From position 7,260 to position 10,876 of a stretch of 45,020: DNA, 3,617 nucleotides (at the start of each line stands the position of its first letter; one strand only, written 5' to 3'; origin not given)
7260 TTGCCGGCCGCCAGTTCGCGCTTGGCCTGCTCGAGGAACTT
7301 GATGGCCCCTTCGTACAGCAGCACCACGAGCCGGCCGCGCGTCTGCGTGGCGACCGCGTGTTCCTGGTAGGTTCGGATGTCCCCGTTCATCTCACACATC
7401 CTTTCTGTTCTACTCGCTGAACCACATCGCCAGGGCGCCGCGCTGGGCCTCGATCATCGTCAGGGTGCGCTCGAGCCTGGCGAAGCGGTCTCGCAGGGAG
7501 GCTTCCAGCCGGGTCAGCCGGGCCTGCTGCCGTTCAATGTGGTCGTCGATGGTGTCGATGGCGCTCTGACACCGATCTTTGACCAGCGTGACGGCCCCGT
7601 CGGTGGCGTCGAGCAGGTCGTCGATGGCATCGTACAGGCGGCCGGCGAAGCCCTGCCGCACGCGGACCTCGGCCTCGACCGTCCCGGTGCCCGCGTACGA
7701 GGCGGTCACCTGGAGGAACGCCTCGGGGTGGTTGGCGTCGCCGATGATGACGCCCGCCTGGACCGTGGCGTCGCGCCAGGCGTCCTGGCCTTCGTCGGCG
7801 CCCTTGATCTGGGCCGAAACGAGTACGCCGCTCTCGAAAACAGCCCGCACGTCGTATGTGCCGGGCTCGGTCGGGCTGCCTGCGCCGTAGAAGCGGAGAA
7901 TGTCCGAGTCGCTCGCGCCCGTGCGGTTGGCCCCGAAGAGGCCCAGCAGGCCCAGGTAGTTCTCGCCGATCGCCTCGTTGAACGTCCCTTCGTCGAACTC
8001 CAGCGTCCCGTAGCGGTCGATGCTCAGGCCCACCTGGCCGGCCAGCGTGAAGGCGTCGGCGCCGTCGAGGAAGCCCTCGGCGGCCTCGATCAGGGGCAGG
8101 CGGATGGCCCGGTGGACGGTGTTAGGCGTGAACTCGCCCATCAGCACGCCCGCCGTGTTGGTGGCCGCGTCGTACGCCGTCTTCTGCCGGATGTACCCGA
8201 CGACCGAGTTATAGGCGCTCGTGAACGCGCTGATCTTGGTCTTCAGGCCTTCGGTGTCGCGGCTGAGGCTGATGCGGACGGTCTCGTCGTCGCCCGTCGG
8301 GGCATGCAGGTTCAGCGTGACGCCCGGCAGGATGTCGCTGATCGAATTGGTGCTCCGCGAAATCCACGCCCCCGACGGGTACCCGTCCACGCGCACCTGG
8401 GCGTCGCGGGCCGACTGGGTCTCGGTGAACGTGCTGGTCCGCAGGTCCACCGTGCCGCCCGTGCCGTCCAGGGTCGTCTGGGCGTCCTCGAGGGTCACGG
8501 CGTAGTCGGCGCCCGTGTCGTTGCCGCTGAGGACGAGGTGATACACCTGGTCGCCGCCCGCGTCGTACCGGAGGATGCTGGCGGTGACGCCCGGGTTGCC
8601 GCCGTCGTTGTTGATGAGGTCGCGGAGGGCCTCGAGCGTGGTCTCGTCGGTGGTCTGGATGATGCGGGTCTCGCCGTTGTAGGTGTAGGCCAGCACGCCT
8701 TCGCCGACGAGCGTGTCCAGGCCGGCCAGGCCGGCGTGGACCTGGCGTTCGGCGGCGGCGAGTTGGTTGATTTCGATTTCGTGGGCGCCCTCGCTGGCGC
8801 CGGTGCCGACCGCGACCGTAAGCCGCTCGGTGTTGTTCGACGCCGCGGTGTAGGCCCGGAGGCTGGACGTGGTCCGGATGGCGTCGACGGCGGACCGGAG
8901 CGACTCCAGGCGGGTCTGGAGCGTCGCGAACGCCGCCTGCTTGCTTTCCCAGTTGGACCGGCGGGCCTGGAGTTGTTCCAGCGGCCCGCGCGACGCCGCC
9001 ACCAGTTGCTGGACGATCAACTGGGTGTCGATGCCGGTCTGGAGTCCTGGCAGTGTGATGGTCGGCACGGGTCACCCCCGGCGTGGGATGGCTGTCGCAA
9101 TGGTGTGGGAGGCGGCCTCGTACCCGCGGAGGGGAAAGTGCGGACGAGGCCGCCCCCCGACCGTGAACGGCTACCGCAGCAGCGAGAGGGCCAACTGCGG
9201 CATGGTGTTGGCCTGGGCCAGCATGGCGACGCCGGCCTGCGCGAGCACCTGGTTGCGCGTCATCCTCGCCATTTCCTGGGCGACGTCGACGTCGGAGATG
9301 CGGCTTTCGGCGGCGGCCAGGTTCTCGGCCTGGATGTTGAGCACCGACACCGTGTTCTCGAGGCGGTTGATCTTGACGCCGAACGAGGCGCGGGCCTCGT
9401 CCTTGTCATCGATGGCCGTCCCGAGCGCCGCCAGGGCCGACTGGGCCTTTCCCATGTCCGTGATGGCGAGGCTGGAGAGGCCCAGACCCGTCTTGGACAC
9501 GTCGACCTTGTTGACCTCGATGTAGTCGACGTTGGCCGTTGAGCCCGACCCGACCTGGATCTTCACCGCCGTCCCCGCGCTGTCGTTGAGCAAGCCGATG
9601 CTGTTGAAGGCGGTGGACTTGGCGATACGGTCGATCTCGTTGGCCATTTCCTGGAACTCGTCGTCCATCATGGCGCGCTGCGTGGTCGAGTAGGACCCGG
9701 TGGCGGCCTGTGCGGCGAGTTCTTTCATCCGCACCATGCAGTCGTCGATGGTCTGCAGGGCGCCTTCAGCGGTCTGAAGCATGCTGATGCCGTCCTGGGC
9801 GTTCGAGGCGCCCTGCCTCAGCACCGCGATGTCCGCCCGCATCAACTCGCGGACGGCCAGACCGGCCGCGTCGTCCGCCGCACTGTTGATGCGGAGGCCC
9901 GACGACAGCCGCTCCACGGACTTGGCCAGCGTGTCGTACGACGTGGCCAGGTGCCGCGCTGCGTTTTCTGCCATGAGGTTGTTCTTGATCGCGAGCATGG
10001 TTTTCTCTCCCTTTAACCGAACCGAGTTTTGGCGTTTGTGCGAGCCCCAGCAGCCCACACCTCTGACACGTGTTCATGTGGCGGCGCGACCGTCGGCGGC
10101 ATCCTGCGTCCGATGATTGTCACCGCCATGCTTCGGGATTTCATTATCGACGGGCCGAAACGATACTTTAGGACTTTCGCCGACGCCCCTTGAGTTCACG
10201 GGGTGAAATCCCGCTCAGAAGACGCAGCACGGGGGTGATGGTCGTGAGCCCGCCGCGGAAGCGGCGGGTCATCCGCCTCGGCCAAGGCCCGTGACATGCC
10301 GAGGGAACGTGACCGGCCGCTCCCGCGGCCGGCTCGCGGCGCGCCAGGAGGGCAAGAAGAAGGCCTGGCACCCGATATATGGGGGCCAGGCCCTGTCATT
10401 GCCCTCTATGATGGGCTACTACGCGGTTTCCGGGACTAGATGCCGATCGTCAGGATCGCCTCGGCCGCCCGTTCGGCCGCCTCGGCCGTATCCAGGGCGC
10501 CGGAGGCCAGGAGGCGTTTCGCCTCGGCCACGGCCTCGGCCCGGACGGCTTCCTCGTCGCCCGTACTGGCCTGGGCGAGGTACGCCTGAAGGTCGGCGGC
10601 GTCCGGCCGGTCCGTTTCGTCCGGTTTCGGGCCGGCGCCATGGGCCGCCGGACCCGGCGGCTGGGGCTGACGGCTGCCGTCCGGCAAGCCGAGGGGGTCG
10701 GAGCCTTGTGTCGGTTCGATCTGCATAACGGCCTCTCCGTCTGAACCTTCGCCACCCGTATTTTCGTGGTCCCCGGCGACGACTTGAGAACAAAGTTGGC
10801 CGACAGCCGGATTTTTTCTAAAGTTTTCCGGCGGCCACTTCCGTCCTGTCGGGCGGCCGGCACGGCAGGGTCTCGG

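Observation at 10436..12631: Five-gene module co-translated with fliA: two small unknown proteins, two lipoproteins and a FlgM-like gene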

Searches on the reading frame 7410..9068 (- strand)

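Call 3: search_protein_families(library=pfam, max_evalue=1, proteins=[window:7410-9068:-])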
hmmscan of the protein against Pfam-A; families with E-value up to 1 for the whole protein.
window:7410-9068:- (552 aa): 8 families
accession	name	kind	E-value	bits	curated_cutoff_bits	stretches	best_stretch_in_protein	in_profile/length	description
PF07195.17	FliD_C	-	5.1e-38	131.3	25.4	1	220-539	1-234/236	Flagellar hook-associated protein 2 C-terminus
PF02465.23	FliD_N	-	2.3e-23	83.1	24.8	1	11-106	1-96/97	Flagellar hook-associated protein 2 N-terminus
PF07196.18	Flagellin_IN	-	3.4e-06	27.6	22.7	1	130-183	6-54/55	Flagellin hook IN motif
PF24611.2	Spectrin_Anc-1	-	0.07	13.8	33.2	1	31-87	4-59/115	Nuclear anchorage protein 1, spectrin-like repeat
PF05531.17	NPV_P10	-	0.11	13.5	29.8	0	481-525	15-58/75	Nucleopolyhedrovirus P10 protein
PF16526.10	CLZ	-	0.2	12.5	26.7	1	483-541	12-70/71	C-terminal leucine zipper domain of cyclic nucleotide-gated channels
PF09958.14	DUF2192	-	0.29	11.1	21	1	268-340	72-143/229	Uncharacterized protein conserved in archaea (DUF2192)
PF04513.17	Baculo_PEP_C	-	0.36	11.3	38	0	481-539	35-90/140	Baculovirus polyhedron envelope protein, PEP, C terminus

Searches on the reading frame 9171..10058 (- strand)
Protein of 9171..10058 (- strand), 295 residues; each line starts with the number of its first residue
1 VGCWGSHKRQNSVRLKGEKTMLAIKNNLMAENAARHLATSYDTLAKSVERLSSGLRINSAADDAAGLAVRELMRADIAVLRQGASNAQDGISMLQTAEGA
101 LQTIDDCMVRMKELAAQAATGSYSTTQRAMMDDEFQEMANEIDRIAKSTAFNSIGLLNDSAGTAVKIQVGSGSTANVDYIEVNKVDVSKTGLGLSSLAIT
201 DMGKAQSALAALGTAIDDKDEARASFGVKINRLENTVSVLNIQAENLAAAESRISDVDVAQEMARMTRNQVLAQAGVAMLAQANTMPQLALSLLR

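Call 3: search_protein_families(library=pfam, max_evalue=1, proteins=[window:9171-10058:-])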
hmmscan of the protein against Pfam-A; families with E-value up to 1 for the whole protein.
window:9171-10058:- (295 aa): 3 families
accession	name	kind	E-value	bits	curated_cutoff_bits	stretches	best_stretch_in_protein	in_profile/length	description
PF00669.25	Flagellin_N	-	1.9e-36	125.6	26.6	1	24-160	1-137/139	Bacterial flagellin N-terminal helical region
PF00700.27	Flagellin_C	-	1e-24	87.1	23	1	210-294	2-86/86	Bacterial flagellin C-terminal helical region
PF16888.10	YwqH-like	-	0.057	14.1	33.7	0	70-105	5-40/123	YwqH-like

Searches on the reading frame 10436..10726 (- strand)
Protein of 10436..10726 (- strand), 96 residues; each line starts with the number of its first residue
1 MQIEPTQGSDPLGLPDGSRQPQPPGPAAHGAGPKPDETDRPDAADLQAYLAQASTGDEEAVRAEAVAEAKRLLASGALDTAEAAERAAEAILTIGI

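Call 3: search_protein_families(library=pfam, max_evalue=1, proteins=[window:10436-10726:-])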
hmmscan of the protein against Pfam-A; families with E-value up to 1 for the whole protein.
window:10436-10726:- (96 aa): 1 family
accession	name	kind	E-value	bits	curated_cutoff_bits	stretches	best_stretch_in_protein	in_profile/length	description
PF04316.19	FlgM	-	0.086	13.5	25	1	42-78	8-42/55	Anti-sigma-28 factor, FlgM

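Call 7: search_protein_families(library=ncbifam, max_evalue=1, proteins=[window:10436-10726:-])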
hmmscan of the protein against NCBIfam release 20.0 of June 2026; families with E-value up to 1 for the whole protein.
window:10436-10726:- (96 aa): 1 family
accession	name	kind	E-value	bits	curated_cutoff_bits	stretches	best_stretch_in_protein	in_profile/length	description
TIGR04484.1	thiosulf_SoxA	equivalog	0.11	11.8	110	1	32-76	68-111/212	sulfur oxidation c-type cytochrome SoxA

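Call 29: search_solved_structures(query=A4, max_evalue=10, show_alignments=2)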
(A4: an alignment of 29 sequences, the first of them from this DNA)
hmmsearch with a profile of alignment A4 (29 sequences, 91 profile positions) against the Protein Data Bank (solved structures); distinct sequences matched with E-value up to 10: 8.
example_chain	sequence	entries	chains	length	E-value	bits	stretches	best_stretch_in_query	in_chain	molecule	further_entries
9wsf_B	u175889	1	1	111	0.0028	21.7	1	18-88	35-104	Negative regulator of flagellin synthesis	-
4uos_A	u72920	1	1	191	0.22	15.6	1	40-88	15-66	DESIGNED HELICAL BUNDLE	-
9lox_D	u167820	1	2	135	0.71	14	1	13-87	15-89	Histone H2B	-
3dob_A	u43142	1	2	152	0.82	13.8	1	2-63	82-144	Heat shock 70 kDa protein F44E5.5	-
9min_D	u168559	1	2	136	0.99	13.5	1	41-75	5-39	designed minibinder KH46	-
2f6s_A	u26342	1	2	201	1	13.5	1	56-77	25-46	cell filamentation protein, putative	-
8xyv_A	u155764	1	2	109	2.5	12.3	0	47-85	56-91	De novo designed protein 0705-5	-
7vhq_E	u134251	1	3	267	2.6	12.2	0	25-78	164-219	Protein HflK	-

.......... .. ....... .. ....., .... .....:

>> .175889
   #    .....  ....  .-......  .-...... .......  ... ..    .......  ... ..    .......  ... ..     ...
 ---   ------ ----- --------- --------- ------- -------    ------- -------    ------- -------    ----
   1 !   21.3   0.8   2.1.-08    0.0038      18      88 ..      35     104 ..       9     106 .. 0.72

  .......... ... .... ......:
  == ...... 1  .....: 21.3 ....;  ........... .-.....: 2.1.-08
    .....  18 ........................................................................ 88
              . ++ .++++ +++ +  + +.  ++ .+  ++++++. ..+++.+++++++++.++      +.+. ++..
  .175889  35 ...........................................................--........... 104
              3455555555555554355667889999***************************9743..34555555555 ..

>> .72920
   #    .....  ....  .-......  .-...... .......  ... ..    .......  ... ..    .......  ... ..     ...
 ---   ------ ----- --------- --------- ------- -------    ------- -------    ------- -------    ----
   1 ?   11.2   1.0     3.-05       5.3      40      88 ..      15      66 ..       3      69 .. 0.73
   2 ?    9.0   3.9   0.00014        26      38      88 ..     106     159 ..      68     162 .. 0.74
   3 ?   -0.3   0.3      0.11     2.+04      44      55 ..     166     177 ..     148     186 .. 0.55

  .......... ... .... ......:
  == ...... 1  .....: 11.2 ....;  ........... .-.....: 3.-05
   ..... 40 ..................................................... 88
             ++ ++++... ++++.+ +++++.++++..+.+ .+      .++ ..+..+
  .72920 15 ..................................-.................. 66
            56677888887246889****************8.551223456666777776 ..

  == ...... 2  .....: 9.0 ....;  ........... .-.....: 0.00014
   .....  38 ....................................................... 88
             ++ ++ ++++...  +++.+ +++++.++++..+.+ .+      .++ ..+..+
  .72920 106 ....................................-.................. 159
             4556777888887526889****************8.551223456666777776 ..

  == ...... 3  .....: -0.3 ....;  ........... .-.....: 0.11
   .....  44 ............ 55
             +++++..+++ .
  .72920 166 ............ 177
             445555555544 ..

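Call 32: search_protein_families(library=pfam, alignment_id=A4, max_evalue=0.1)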
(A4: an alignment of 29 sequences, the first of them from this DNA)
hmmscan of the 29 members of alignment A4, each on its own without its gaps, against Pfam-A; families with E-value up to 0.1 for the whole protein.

A. member 1, seq(96 aa): 1 family
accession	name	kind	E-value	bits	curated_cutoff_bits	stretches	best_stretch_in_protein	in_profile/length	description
PF04316.19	FlgM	-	0.086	13.5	25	0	42-78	8-42/55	Anti-sigma-28 factor, FlgM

B. families by the number of members that match (of 29 scanned): 15 families
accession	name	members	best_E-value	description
PF04316.19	FlgM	10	2.9e-05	Anti-sigma-28 factor, FlgM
PF09406.16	DUF2004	1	0.0053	Protein of unknown function (DUF2004)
PF23086.1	Tudor_Coilin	1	0.011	Coilin, C-terminal Tudor domain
PF14841.11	FliG_M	1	0.012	FliG middle domain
PF22097.1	McpB_HAMP_1st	1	0.018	Methyl-accepting chemotaxis protein McpB, first HAMP domain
PF05175.20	MTS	1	0.026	Methyltransferase small domain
PF13801.11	Metal_resist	1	0.028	Heavy-metal resistance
PF25243.1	WAV3_C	1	0.046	E3 ubiquitin-protein ligase WAV3-like, C-terminal domain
PF08832.15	SRC-1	1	0.046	Steroid receptor coactivator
PF19593.4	DUF6098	1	0.05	Family of unknown function (DUF6098)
PF17078.10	SHE3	1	0.057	SWI5-dependent HO expression protein 3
PF18798.6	LPD3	1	0.061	Large polyvalent protein-associated domain 3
PF20698.3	PIN-TPR-GreABC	1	0.062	PIN domain associated with the TPR-GreAB-C-PIN system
PF10018.14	Med4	1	0.066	Vitamin-D-receptor interacting Mediator subunit 4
PF25177.1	Talin_VBS2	1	0.081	Talin VBS2 domain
